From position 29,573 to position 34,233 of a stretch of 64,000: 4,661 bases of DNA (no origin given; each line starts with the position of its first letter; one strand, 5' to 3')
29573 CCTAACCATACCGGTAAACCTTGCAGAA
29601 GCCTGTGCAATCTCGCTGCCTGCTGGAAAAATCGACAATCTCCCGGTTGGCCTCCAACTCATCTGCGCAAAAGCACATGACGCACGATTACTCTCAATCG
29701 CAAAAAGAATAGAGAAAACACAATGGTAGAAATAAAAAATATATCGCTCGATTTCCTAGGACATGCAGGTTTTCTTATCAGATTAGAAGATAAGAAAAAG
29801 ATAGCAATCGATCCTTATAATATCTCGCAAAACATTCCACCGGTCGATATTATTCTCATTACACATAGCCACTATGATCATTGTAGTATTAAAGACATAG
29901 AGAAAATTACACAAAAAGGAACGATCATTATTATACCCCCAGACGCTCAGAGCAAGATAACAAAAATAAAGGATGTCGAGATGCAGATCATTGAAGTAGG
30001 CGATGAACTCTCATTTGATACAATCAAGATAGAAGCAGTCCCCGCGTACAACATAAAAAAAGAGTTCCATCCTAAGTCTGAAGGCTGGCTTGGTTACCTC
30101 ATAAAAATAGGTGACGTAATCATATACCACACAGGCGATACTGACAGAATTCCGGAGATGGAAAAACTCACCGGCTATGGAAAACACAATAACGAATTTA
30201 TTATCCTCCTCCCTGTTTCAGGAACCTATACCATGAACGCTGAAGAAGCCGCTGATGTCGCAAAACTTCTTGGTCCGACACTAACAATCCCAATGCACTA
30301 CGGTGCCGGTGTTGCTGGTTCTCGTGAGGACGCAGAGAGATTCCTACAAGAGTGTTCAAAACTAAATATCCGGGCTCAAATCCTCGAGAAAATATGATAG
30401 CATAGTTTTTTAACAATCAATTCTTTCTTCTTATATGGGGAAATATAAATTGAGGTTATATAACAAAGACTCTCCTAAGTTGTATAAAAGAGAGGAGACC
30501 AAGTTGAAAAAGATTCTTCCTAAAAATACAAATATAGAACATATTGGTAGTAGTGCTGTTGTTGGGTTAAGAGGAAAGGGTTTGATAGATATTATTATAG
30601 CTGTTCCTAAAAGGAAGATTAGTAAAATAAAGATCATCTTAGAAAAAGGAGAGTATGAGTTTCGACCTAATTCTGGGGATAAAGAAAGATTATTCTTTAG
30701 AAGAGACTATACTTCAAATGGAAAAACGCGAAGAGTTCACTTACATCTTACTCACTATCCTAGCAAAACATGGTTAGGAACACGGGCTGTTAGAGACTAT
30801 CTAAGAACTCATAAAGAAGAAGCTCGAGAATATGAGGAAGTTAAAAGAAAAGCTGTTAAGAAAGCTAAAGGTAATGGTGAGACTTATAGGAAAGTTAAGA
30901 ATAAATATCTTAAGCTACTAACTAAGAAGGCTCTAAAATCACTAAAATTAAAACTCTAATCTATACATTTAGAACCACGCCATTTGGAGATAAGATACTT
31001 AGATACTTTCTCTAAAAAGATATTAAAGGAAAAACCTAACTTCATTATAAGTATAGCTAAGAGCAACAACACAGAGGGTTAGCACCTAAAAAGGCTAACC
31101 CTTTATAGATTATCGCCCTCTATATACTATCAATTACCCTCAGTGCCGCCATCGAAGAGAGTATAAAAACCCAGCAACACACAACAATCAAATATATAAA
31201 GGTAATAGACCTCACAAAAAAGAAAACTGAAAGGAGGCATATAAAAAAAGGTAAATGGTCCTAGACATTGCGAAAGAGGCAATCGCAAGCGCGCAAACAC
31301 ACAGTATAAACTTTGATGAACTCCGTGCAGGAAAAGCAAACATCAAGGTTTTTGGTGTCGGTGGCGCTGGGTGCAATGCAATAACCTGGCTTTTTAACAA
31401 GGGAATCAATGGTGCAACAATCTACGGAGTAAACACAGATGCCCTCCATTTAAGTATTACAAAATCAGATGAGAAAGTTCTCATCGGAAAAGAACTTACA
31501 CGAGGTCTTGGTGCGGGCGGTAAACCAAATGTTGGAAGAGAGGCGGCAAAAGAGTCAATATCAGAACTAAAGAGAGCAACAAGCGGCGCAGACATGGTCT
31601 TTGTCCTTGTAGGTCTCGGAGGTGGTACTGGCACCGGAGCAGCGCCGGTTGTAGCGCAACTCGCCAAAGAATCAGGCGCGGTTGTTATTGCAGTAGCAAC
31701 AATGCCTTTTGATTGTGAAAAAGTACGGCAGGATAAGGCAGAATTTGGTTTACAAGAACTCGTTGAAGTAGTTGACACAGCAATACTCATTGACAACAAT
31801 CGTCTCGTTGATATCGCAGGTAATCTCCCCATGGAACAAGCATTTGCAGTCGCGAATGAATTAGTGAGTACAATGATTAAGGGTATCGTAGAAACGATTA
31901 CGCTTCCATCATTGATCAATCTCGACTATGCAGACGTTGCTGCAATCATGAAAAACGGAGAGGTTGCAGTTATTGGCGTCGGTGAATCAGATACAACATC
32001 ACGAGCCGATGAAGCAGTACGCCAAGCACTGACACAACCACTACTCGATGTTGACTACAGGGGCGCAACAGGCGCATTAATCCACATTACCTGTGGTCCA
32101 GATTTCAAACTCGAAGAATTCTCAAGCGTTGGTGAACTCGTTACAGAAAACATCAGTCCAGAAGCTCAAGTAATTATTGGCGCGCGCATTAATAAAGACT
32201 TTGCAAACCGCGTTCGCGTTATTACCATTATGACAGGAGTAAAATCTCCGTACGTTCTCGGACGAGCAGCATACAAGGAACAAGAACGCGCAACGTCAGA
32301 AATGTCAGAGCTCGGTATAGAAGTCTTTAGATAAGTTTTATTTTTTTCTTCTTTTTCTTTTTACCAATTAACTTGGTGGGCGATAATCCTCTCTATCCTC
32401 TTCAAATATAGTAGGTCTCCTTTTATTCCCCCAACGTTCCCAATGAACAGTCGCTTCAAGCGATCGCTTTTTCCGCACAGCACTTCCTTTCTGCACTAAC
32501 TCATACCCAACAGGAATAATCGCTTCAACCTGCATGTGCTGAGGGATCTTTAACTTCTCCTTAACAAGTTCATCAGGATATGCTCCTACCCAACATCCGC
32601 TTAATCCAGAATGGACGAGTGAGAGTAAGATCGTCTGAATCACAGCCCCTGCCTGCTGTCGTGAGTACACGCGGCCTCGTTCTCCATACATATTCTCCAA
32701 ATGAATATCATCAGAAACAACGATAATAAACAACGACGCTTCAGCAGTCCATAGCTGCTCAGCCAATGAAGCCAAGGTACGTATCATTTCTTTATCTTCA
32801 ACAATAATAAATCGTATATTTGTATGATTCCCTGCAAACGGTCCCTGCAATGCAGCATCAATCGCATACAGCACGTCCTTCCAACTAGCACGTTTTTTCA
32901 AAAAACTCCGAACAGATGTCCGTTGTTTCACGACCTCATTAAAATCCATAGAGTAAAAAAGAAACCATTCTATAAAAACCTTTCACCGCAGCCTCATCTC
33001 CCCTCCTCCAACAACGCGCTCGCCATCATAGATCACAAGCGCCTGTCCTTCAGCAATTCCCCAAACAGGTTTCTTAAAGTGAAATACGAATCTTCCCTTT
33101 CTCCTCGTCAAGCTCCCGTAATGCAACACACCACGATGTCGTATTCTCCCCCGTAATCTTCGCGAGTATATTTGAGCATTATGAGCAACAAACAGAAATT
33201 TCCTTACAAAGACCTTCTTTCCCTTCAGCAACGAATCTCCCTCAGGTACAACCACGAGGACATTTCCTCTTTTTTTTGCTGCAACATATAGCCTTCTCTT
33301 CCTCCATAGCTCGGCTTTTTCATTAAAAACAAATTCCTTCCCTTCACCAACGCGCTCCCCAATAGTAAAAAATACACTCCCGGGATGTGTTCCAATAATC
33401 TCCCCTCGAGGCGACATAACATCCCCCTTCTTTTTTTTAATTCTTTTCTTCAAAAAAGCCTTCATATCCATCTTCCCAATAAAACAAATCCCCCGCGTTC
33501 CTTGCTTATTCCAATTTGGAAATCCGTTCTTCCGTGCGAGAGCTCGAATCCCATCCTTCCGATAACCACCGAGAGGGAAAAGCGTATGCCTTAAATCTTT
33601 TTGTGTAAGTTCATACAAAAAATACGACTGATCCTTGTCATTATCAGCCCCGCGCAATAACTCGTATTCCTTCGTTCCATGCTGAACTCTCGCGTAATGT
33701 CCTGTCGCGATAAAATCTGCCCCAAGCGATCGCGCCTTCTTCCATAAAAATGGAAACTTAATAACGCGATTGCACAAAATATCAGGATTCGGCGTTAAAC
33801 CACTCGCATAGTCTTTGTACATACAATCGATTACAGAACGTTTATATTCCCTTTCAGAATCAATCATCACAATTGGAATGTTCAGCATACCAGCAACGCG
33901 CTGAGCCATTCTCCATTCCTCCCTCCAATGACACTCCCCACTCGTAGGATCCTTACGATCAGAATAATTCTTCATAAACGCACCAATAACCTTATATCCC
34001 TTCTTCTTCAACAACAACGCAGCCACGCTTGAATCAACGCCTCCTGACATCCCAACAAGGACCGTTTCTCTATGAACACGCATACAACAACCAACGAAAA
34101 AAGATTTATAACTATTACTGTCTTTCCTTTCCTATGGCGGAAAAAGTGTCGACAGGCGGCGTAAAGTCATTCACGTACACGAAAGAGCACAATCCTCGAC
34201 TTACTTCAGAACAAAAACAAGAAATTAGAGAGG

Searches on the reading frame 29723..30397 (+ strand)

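Call 77: search_protein_families(library=pfam, proteins=[window:29723-30397:+], max_evalue=0.0001)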
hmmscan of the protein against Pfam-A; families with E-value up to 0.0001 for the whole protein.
window:29723-30397:+ (224 aa): 3 families
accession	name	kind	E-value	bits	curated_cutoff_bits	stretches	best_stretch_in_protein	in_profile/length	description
PF13483.12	Lactamase_B_3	-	1.1e-27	97.5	24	1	9-192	2-160/160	Beta-lactamase superfamily domain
PF12706.13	Lactamase_B_2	-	5.7e-21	75.5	27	1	30-193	20-200/200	Beta-lactamase superfamily domain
PF00753.33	Lactamase_B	-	9.6e-06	26.1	22.7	1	26-54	33-57/196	Metallo-beta-lactamase superfamily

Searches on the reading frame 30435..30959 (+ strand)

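Call 77: search_protein_families(library=pfam, proteins=[window:30435-30959:+], max_evalue=0.0001)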
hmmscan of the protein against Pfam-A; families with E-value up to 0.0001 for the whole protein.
window:30435-30959:+ (174 aa): 1 family
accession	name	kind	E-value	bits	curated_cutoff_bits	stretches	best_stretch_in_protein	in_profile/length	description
PF04229.20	GrpB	-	1.3e-33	116.8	25.5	1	6-164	4-158/159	GrpB protein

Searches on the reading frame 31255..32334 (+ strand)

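Call 78: search_protein_families(library=pfam, proteins=[window:31255-32334:+], max_evalue=0.0001)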
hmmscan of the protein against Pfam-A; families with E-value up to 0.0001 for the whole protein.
window:31255-32334:+ (359 aa): 2 families
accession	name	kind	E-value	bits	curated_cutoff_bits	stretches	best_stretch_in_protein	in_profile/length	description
PF00091.31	Tubulin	-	1.3e-44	153.2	33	1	29-188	1-189/190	Tubulin/FtsZ family, GTPase domain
PF12327.13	FtsZ_C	-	1.3e-31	109.2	27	1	237-330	2-95/95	FtsZ family, C-terminal domain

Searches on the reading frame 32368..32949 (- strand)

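Call 78: search_protein_families(library=pfam, proteins=[window:32368-32949:-], max_evalue=0.0001)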
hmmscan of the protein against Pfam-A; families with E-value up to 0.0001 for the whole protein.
window:32368-32949:- (193 aa): 2 families
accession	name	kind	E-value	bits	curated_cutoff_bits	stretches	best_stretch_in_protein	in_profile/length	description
PF00881.29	Nitroreductase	-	5.2e-19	69.5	23.5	2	66-149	85-167/167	Nitroreductase family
PF14512.11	TM1586_NiRdase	-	2.5e-12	47.3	27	1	4-166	3-147/215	Putative TM nitroreductase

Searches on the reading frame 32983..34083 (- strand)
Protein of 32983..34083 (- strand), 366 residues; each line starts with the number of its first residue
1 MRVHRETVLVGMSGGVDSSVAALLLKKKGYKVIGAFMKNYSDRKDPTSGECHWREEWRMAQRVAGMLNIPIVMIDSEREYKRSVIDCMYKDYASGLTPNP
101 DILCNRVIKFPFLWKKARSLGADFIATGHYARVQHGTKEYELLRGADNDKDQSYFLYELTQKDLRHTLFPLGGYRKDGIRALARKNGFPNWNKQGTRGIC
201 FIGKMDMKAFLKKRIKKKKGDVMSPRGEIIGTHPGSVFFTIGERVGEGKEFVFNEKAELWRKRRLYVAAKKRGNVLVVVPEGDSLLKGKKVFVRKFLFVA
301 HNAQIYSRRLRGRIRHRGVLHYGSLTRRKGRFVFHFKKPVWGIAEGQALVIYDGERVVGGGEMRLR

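Call 78: search_protein_families(library=pfam, proteins=[window:32983-34083:-], max_evalue=0.0001)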
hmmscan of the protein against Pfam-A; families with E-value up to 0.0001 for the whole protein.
window:32983-34083:- (366 aa): 3 families
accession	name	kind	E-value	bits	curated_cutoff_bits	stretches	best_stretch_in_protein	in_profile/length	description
PF03054.22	tRNA_Me_trans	-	1.7e-70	237.2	20.6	1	7-204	2-202/202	tRNA methyl transferase HUP domain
PF20258.4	tRNA_Me_trans_C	-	5e-12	46.4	20.6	1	291-361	4-75/77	Aminomethyltransferase beta-barrel domain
PF20259.3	tRNA_Me_trans_M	-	3.9e-10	39.6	27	1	208-279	1-64/66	tRNA methyl transferase PRC-barrel domain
